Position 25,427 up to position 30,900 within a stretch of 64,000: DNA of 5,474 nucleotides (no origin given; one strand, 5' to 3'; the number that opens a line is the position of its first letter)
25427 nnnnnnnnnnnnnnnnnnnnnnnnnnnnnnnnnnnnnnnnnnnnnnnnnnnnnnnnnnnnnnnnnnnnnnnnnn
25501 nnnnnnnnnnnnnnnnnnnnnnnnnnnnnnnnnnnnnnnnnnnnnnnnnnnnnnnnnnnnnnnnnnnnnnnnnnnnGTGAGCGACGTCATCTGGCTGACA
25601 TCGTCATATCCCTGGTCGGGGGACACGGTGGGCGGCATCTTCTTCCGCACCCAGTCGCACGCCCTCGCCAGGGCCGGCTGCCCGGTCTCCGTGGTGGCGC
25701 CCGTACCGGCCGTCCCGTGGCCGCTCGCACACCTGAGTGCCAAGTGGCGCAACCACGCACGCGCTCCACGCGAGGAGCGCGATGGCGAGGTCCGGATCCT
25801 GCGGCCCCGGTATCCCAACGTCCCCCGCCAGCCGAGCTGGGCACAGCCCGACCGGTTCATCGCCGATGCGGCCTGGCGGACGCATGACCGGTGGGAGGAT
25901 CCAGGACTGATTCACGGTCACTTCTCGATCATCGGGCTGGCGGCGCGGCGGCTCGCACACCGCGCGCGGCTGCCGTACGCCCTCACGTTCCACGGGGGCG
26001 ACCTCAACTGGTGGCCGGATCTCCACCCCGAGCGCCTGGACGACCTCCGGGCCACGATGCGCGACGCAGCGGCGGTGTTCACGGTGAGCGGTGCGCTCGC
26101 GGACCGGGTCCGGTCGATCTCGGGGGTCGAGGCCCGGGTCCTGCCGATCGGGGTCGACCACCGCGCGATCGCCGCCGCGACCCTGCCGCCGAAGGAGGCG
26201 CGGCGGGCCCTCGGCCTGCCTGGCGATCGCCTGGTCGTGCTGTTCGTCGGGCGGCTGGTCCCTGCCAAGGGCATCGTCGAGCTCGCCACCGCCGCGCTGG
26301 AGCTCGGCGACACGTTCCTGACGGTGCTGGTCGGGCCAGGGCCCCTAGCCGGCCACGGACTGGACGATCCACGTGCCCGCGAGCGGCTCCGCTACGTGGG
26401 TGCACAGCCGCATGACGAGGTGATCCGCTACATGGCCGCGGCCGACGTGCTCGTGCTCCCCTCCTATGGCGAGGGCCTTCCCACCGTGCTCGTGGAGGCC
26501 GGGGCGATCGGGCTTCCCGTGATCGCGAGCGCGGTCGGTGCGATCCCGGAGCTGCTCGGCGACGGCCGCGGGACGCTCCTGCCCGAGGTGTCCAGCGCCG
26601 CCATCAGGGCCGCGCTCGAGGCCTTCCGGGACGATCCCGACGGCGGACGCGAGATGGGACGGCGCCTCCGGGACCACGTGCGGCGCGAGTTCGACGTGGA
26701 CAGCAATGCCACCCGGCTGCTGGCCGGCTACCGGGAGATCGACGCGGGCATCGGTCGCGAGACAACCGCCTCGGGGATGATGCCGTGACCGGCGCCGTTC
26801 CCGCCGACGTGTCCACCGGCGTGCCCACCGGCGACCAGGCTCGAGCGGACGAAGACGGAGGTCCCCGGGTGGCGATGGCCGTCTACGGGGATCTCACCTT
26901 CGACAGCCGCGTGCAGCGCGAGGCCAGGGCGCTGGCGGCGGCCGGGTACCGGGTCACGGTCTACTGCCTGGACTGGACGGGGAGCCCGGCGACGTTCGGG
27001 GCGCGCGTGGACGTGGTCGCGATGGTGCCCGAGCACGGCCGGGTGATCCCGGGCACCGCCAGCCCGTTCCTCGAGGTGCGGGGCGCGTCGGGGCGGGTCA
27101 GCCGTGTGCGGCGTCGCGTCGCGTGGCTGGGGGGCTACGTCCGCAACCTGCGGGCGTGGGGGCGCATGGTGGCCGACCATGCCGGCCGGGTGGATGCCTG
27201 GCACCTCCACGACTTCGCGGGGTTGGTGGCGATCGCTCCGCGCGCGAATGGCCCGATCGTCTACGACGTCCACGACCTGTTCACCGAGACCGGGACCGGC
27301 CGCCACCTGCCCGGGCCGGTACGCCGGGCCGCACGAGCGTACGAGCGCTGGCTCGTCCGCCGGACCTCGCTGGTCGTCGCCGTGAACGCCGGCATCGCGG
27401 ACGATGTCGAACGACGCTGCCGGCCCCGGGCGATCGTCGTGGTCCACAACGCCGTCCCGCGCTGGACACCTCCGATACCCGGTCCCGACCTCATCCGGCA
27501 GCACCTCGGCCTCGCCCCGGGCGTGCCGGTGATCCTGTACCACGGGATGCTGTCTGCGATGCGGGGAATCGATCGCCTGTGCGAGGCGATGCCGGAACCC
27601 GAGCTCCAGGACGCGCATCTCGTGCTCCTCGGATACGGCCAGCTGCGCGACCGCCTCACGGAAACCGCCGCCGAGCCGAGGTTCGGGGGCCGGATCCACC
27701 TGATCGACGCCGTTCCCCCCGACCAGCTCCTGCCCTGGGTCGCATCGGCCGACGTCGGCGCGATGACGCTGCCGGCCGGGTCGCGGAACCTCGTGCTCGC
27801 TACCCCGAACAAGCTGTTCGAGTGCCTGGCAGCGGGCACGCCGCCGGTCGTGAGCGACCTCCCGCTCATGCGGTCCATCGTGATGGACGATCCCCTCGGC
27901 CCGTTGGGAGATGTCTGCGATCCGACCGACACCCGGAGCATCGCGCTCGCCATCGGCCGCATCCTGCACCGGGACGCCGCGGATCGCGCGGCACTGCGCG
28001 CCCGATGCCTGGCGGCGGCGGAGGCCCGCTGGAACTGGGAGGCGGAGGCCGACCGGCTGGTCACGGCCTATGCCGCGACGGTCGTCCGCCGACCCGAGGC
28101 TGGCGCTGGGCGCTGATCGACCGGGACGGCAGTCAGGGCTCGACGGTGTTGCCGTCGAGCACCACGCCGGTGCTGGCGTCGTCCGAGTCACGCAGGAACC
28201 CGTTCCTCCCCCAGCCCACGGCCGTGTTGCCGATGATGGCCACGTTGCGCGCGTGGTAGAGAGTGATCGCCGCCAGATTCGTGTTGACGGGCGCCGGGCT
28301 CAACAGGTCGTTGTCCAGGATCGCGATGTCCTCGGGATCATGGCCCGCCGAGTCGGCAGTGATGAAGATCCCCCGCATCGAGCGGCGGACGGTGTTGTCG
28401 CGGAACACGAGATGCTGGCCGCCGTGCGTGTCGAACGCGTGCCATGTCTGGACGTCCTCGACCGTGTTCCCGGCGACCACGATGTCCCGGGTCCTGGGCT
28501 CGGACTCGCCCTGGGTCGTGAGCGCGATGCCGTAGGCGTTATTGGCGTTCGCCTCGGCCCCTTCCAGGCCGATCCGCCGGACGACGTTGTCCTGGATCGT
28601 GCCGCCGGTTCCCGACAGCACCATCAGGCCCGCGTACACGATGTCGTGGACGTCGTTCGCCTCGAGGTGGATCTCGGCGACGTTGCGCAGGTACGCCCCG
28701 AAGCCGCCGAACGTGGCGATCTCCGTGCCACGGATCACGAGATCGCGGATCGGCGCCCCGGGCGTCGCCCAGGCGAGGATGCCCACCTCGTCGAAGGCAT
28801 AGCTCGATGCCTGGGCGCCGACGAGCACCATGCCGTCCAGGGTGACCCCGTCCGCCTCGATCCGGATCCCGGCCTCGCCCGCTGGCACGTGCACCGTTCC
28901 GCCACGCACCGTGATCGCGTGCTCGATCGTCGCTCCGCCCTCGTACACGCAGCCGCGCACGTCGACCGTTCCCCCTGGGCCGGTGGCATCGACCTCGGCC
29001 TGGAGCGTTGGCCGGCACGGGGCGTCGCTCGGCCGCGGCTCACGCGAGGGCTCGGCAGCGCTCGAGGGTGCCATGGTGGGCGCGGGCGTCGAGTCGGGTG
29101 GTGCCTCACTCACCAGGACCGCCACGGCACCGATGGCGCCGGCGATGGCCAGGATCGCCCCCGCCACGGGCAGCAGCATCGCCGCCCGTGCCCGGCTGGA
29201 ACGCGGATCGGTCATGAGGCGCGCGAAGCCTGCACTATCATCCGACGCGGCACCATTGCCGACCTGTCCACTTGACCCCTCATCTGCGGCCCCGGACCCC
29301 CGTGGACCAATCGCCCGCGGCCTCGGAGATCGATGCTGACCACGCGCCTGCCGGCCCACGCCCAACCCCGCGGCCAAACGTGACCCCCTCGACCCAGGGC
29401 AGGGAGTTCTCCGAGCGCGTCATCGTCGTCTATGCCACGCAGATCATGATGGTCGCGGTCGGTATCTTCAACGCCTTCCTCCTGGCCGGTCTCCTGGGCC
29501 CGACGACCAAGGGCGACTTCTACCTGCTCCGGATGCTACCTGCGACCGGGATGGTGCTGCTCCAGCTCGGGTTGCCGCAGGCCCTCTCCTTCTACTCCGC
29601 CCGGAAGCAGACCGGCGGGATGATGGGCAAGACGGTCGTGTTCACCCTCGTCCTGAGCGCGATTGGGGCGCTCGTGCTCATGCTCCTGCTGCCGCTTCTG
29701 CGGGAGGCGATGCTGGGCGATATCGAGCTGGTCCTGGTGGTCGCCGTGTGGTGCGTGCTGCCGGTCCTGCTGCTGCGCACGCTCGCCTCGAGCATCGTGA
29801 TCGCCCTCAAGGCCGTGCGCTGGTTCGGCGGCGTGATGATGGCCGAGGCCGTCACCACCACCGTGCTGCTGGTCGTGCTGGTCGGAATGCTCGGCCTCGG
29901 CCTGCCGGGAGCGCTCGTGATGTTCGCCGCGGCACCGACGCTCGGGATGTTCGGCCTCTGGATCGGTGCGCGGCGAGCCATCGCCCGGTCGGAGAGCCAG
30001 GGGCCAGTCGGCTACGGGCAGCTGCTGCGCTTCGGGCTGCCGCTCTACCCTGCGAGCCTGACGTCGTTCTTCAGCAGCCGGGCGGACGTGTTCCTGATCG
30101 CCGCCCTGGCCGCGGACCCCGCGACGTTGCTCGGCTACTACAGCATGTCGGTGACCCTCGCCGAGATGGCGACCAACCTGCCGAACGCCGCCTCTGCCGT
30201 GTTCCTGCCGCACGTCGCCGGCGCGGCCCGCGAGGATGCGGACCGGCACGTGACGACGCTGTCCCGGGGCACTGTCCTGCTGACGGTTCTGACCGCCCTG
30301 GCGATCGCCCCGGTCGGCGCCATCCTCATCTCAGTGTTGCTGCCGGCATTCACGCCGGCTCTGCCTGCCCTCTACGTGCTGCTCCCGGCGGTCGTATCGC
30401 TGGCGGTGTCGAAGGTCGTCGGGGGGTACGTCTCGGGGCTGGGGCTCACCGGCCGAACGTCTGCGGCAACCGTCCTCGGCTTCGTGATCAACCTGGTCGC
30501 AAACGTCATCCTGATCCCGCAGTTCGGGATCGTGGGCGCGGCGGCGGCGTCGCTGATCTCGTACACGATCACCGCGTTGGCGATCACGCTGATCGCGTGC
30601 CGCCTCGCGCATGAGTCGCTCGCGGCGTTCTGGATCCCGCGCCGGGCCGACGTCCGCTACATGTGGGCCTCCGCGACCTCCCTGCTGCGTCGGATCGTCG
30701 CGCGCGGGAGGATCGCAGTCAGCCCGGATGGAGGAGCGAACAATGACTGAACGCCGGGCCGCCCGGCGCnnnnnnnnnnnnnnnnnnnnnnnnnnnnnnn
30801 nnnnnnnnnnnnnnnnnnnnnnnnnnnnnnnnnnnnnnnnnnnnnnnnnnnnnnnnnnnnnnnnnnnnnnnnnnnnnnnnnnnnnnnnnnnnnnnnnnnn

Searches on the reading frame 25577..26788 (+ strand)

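Call 10: search_protein_families(library=pfam, proteins=[window:25577-26788:+], max_evalue=0.001)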
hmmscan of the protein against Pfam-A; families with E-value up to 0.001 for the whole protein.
window:25577-26788:+ (403 aa): 6 families
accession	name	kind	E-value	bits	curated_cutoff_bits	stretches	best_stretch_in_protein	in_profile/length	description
PF00534.26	Glycos_transf_1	-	3.9e-25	88.8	26.4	1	207-362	4-167/172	Glycosyl transferases group 1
PF13692.12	Glyco_trans_1_4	-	1.8e-22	80.6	27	1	220-349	3-138/142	Glycosyl transferases group 1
PF13439.12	Glyco_transf_4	-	1.1e-13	52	28.5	1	24-195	9-168/170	Glycosyltransferase Family 4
PF13579.12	Glyco_trans_4_4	-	5.7e-13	50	29.7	1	24-190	8-154/158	Glycosyl transferase 4-like domain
PF13524.12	Glyco_trans_1_2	-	1.4e-08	35.2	25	1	265-383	27-144/144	Glycosyl transferase-like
PF20706.3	GT4-conflict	-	1e-06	28.5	26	1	71-340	51-330/385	Family 4 Glycosyltransferase in conflict systems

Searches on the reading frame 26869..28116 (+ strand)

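Call 10: search_protein_families(library=pfam, proteins=[window:26869-28116:+], max_evalue=0.001)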
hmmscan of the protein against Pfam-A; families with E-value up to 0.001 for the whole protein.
window:26869-28116:+ (415 aa): 4 families
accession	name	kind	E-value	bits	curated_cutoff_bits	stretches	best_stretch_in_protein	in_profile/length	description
PF13439.12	Glyco_transf_4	-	8.3e-16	58.9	28.5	1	15-196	8-166/170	Glycosyltransferase Family 4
PF13692.12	Glyco_trans_1_4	-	1.3e-13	51.8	27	1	220-367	2-141/142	Glycosyl transferases group 1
PF13579.12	Glyco_trans_4_4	-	1e-12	49.2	29.7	1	14-194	6-157/158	Glycosyl transferase 4-like domain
PF00534.26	Glycos_transf_1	-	3e-12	46.9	26.4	1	209-375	5-160/172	Glycosyl transferases group 1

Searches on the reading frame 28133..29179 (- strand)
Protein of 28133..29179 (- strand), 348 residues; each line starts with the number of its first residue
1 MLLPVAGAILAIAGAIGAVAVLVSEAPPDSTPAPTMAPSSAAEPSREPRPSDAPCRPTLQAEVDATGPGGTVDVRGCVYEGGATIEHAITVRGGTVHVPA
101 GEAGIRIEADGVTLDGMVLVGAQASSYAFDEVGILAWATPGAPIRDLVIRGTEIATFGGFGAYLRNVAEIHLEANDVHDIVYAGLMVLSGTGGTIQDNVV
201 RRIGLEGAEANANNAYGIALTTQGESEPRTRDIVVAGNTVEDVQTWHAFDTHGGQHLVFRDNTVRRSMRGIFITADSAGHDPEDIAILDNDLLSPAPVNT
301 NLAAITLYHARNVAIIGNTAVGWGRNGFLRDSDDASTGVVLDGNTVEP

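Call 10: search_protein_families(library=pfam, proteins=[window:28133-29179:-], max_evalue=0.001)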
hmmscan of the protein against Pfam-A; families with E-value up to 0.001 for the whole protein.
window:28133-29179:- (348 aa): 2 families
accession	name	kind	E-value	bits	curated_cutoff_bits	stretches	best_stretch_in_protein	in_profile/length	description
PF13229.12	Beta_helix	-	2.4e-10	40.7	25.9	1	147-278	34-149/158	Right handed beta helix region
PF05048.19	NosD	-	3.1e-06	27.2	23.6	1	158-321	15-147/212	Periplasmic copper-binding protein (NosD)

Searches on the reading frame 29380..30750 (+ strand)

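Call 10: search_protein_families(library=pfam, proteins=[window:29380-30750:+], max_evalue=0.001)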
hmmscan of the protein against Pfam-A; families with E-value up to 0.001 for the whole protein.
window:29380-30750:+ (456 aa): 1 family
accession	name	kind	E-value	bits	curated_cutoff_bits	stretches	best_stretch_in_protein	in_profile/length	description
PF01943.22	Polysacc_synt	-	2.2e-05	24.5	28.2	1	16-277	7-268/274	Polysaccharide biosynthesis protein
